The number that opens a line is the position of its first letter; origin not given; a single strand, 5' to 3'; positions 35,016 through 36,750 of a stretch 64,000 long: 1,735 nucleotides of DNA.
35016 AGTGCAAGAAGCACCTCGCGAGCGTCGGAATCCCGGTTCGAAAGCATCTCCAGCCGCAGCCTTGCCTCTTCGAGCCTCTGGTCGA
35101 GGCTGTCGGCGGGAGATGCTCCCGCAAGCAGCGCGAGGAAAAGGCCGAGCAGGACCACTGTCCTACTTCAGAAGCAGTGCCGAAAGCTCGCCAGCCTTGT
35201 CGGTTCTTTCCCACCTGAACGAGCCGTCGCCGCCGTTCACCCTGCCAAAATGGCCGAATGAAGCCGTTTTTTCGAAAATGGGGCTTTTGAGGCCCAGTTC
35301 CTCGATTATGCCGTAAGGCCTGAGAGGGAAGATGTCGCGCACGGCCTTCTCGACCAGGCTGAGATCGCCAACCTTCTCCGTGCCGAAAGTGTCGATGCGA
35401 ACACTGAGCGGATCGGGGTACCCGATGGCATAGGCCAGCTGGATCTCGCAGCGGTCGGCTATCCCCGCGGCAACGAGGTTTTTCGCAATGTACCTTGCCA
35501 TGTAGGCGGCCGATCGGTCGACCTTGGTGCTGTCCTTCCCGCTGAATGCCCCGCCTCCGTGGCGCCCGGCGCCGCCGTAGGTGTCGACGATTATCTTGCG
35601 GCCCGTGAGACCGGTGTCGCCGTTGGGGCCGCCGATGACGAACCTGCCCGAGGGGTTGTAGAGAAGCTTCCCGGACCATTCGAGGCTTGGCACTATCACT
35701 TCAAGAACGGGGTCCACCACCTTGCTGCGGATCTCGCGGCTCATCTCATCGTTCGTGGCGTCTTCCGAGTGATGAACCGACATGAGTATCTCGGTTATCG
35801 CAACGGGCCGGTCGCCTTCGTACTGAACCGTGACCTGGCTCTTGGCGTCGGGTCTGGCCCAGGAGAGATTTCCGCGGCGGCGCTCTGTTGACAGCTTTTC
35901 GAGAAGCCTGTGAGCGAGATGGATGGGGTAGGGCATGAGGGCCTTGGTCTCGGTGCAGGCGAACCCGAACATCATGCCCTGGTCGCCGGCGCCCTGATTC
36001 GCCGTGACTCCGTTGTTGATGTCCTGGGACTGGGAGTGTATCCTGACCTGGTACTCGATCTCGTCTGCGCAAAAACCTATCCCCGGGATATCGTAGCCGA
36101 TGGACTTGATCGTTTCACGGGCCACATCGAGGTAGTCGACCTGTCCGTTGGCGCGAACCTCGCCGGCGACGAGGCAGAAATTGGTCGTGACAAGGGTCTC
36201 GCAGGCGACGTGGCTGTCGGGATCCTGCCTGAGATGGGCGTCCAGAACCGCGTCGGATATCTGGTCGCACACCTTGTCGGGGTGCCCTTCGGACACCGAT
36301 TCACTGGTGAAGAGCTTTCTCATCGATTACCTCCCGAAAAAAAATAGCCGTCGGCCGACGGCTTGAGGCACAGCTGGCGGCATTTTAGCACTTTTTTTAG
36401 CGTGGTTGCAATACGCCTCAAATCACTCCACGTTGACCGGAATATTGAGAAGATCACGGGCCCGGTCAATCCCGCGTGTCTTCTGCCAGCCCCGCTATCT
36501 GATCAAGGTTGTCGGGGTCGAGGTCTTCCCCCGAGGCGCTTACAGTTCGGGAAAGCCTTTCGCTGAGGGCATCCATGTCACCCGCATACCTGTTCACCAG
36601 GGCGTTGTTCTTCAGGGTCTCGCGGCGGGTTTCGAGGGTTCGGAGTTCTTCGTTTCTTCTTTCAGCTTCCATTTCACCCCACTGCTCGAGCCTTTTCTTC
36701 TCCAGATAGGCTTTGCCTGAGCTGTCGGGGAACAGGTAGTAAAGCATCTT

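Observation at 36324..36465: metK leader with promoter, then a perfect palindromic hairpin plus U8 abutting the RBS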

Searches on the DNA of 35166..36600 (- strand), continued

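Call 45: search_with_rna_model(model_id=R1, sources=[window, L081, L082, L085, L087, L088, L089, L091, L092, L093, L094, L095, L096, L097, L098, L101, L102, L103, L104, L105, L111, L113, L114, L115, L116, L117, L118, L119, L120, L121, L122, L123, L124, L125, L127, L128, L129, L130, L131, L133, L134, L136, L138, L139, L141, L142, L143, L144, L145, L147, L149, L150, L154, L155, L156, L157, L159, L161, L163, L164, L166, L167, L169, L170, L174, L175, L178, L180, L185, L191], max_evalue=0.001, make_alignment=true)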
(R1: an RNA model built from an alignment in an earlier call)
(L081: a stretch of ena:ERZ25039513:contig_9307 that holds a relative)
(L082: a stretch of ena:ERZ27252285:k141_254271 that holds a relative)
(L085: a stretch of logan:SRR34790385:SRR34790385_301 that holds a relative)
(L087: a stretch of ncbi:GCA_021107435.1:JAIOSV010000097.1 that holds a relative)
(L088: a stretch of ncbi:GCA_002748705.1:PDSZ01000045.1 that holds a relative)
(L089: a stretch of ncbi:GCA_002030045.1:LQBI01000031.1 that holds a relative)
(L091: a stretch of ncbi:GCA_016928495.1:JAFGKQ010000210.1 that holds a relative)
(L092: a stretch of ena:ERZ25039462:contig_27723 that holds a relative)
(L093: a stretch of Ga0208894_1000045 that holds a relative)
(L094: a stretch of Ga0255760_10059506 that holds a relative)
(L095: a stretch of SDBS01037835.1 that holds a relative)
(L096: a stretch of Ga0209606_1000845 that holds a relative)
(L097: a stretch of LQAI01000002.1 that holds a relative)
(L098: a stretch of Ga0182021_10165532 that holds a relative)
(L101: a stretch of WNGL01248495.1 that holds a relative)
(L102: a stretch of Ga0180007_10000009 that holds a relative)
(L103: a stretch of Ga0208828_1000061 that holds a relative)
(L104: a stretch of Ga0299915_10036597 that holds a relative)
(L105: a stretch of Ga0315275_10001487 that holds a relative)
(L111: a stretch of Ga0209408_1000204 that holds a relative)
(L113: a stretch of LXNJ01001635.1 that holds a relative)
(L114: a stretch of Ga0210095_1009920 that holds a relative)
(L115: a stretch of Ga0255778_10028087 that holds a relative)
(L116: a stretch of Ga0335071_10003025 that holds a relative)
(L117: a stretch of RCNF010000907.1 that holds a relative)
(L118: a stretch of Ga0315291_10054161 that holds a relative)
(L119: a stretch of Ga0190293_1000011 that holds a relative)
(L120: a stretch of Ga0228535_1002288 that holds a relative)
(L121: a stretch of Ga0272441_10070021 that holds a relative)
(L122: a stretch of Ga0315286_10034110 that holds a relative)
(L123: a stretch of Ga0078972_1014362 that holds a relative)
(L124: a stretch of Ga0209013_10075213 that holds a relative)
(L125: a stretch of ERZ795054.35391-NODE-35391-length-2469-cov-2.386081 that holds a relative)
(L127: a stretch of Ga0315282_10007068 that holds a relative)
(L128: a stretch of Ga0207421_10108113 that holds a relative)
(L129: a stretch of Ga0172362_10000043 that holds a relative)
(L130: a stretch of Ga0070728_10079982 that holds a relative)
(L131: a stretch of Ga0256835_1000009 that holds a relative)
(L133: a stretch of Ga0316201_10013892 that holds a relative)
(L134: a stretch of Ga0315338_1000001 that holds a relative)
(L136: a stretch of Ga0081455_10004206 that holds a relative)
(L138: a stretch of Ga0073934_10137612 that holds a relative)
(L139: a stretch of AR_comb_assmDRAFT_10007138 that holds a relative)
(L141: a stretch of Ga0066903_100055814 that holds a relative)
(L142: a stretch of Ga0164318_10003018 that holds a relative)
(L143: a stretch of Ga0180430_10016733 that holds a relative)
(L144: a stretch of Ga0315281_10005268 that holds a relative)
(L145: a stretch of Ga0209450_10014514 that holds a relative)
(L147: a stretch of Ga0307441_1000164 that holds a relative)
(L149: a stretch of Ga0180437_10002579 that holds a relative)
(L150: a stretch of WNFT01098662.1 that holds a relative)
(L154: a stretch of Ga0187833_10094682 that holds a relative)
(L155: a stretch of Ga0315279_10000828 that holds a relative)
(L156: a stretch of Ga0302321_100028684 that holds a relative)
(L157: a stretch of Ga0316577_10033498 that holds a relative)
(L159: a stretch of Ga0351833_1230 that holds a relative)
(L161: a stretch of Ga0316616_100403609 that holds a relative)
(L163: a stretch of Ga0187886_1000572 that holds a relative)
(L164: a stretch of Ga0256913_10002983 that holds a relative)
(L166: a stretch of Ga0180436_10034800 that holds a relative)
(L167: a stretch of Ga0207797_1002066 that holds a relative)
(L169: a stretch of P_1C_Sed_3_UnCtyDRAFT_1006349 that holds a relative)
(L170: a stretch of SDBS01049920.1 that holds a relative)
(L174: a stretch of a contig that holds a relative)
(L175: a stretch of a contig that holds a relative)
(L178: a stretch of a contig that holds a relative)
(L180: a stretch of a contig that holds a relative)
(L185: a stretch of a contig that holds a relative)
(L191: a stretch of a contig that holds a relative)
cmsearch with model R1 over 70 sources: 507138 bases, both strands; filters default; matches with E-value up to 0.001: 74.
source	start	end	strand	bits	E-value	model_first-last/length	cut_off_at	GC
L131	3711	3770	+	84.4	1.9e-18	1-60/60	no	0.4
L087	2389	2448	+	84.3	1.9e-18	1-60/60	no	0.4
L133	2029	2088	+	83.8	2.6e-18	1-60/60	no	0.38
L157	1490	1549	+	83.7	2.8e-18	1-60/60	no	0.43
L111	3885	3944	+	83.6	2.9e-18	1-60/60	no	0.38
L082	2387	2446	+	83.3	3.4e-18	1-60/60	no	0.45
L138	1197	1256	+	83.3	3.4e-18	1-60/60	no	0.42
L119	3498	3557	+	83.3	3.5e-18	1-60/60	no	0.38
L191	887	946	-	83.1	3.9e-18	1-60/60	no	0.38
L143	1932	1991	-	83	4.1e-18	1-60/60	no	0.4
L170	831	890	+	83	4.1e-18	1-60/60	no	0.43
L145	3903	3962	-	83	4.2e-18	1-60/60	no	0.38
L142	5807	5866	-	82.8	4.6e-18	1-60/60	no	0.38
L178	2391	2450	+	82.8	4.7e-18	1-60/60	no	0.43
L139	9917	9976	-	82.7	4.8e-18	1-60/60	no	0.42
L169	421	480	-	82.7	5e-18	1-60/60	no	0.42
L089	2370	2429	+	82.4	5.8e-18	1-60/60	no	0.42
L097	1587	1646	+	82.1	7.1e-18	1-60/60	no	0.35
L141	2822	2881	+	81.6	9e-18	1-60/60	no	0.45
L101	2292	2351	-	81.6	9.1e-18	1-60/60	no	0.43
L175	2083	2142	-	81.5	9.5e-18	1-60/60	no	0.43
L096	5847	5906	-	81.5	1e-17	1-60/60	no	0.45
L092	2381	2440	+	81.4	1e-17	1-60/60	no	0.45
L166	1011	1070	+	81.2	1.2e-17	1-60/60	no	0.38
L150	3237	3296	+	81.1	1.3e-17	1-60/60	no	0.45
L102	1813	1872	+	80.6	1.6e-17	1-60/60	no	0.42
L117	564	623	-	80.6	1.6e-17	1-60/60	no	0.35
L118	2232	2291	-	80.4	1.8e-17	1-60/60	no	0.5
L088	2386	2445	+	80.2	2e-17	1-60/60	no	0.38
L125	424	483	-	80.1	2.1e-17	1-60/60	no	0.43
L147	10548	10607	-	80.1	2.2e-17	1-60/60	no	0.38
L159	1830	1889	+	79.9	2.4e-17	1-60/60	no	0.47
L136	5476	5535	-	79.7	2.7e-17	1-60/60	no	0.42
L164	7245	7304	-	79.6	3e-17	1-60/60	no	0.37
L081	2389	2448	+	79.2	3.6e-17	1-60/60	no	0.47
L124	77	136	-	78.9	4.2e-17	1-60/60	no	0.35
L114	306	364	+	78.9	4.4e-17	1-60/60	no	0.41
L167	3817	3876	+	78.7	4.9e-17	1-60/60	no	0.45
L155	836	895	-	77.6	9.1e-17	1-60/60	no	0.47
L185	1883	1943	+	77.5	9.6e-17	1-60/60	no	0.34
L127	3693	3752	-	76.3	2e-16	1-60/60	no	0.5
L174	232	291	-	75.9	2.5e-16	1-60/60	no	0.42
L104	1104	1162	-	75.1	3.9e-16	1-60/60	no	0.49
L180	2016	2075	-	73.3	1.1e-15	1-60/60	no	0.47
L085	2392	2449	+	72.7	1.6e-15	1-60/60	no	0.47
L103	3879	3939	-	72.1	2.2e-15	1-60/60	no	0.49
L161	433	490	-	71.9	2.4e-15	1-60/60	no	0.43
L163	9632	9692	-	71.5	3.2e-15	1-60/60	no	0.46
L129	966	1023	-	70.7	4.8e-15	1-60/60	no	0.47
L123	5453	5511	+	70.6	5.1e-15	1-60/60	no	0.41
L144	6190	6248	+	70.3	6e-15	1-60/60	no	0.47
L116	8784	8844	-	69.2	1.2e-14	1-60/60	no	0.49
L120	10264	10322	+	68.4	1.8e-14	1-60/60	no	0.47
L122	4455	4515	-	68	2.3e-14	1-60/60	no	0.51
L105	5991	6051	+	67.6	2.9e-14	1-60/60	no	0.46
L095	1293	1351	+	65.4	1.1e-13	1-60/60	no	0.46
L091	2375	2432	+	64.9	1.4e-13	1-60/60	no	0.4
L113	9674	9731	+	62.7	4.8e-13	1-60/60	no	0.38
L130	1875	1931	-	62.4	5.8e-13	1-60/60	no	0.37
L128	1105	1162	+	61.6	9.3e-13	1-60/60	no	0.48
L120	10369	10431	+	61.2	1.2e-12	1-60/60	no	0.59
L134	4998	5055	-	60.8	1.5e-12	1-60/60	no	0.4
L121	658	715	+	60.6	1.6e-12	1-60/60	no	0.4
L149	1582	1639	-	60.6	1.6e-12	1-60/60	no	0.52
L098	1241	1301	-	60.4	1.8e-12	1-60/60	no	0.51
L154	1146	1204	+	60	2.2e-12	1-60/60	no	0.47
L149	961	1018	-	57.2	1.1e-11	1-60/60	no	0.55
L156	2196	2253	-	55.6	2.9e-11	1-60/60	no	0.47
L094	970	1027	+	49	1.3e-09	1-60/60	no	0.38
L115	1196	1253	-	48.6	1.7e-09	1-60/60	no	0.36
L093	5884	5942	-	47.7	2.8e-09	1-60/60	no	0.47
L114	207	263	+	36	2.3e-06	1-60/60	no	0.46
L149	1749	1803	-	28.8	0.00014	1-60/60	no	0.47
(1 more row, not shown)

Alignment A3: 74 matches aligned to the model, 67 columns, each read 5' to 3' on its own strand. Consensus structure (alignment columns), stored with it:
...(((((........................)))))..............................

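Call 52: search_rna_families(sources=[L081, L082, L085, L087, L088, L089, L091, L092, L097, L119, L129, L131, L157, L167, L098, L101, L093, L094, L134, L113], threshold=gathering)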
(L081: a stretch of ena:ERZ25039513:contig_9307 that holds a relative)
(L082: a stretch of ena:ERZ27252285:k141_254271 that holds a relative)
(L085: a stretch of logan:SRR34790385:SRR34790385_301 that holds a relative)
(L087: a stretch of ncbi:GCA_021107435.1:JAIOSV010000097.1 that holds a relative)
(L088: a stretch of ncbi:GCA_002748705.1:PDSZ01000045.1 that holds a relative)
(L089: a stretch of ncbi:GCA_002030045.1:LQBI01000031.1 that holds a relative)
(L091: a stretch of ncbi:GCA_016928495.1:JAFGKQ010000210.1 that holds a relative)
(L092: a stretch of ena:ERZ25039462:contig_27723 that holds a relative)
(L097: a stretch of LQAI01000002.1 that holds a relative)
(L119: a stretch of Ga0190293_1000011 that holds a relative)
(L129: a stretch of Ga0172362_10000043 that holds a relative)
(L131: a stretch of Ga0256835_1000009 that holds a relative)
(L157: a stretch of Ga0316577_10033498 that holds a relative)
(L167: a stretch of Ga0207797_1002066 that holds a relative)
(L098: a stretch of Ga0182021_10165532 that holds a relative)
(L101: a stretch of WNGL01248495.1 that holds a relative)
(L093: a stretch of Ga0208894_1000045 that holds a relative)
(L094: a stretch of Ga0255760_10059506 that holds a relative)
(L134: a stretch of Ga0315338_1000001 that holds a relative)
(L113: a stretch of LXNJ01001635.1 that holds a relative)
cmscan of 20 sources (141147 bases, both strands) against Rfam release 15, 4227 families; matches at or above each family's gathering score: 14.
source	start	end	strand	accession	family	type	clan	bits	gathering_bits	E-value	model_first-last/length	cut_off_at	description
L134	4986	5061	-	RF00521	SAM_alpha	Cis-reg; riboswitch;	-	53.1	36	9.6e-09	1-79/79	no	Alpha-proteobacteria SAM riboswitch aptamer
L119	3496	3558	+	RF01726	SAM-II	Cis-reg; riboswitch;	-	46.9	44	1.8e-05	1-60/60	no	SAM-II riboswitch aptamer (SAM-II long loop)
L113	9668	9743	+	RF00521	SAM_alpha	Cis-reg; riboswitch;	-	46.9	36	4.4e-07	1-79/79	no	Alpha-proteobacteria SAM riboswitch aptamer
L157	1488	1550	+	RF01726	SAM-II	Cis-reg; riboswitch;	-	46.5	44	2.2e-05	1-60/60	no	SAM-II riboswitch aptamer (SAM-II long loop)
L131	3709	3771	+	RF01726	SAM-II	Cis-reg; riboswitch;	-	46.3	44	2.5e-05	1-60/60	no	SAM-II riboswitch aptamer (SAM-II long loop)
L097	1585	1647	+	RF01726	SAM-II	Cis-reg; riboswitch;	-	46.2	44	2.7e-05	1-60/60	no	SAM-II riboswitch aptamer (SAM-II long loop)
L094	964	1039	+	RF00521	SAM_alpha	Cis-reg; riboswitch;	-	46.2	36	7.2e-07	1-79/79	no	Alpha-proteobacteria SAM riboswitch aptamer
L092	2375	2451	+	RF00521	SAM_alpha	Cis-reg; riboswitch;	-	45.3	36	1.2e-06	1-79/79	no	Alpha-proteobacteria SAM riboswitch aptamer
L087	2387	2449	+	RF01726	SAM-II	Cis-reg; riboswitch;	-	44.7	44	6.3e-05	1-60/60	no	SAM-II riboswitch aptamer (SAM-II long loop)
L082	2385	2447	+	RF01726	SAM-II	Cis-reg; riboswitch;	-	44.5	44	7.2e-05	1-60/60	no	SAM-II riboswitch aptamer (SAM-II long loop)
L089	2368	2430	+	RF01726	SAM-II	Cis-reg; riboswitch;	-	44.5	44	7.1e-05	1-60/60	no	SAM-II riboswitch aptamer (SAM-II long loop)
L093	5872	5948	-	RF00521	SAM_alpha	Cis-reg; riboswitch;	-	40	36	3.3e-05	1-79/79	no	Alpha-proteobacteria SAM riboswitch aptamer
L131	3705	3781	+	RF00521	SAM_alpha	Cis-reg; riboswitch;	-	37.7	36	0.00014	1-79/79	no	Alpha-proteobacteria SAM riboswitch aptamer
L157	1484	1560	+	RF00521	SAM_alpha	Cis-reg; riboswitch;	-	37.2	36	0.0002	1-79/79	no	Alpha-proteobacteria SAM riboswitch aptamer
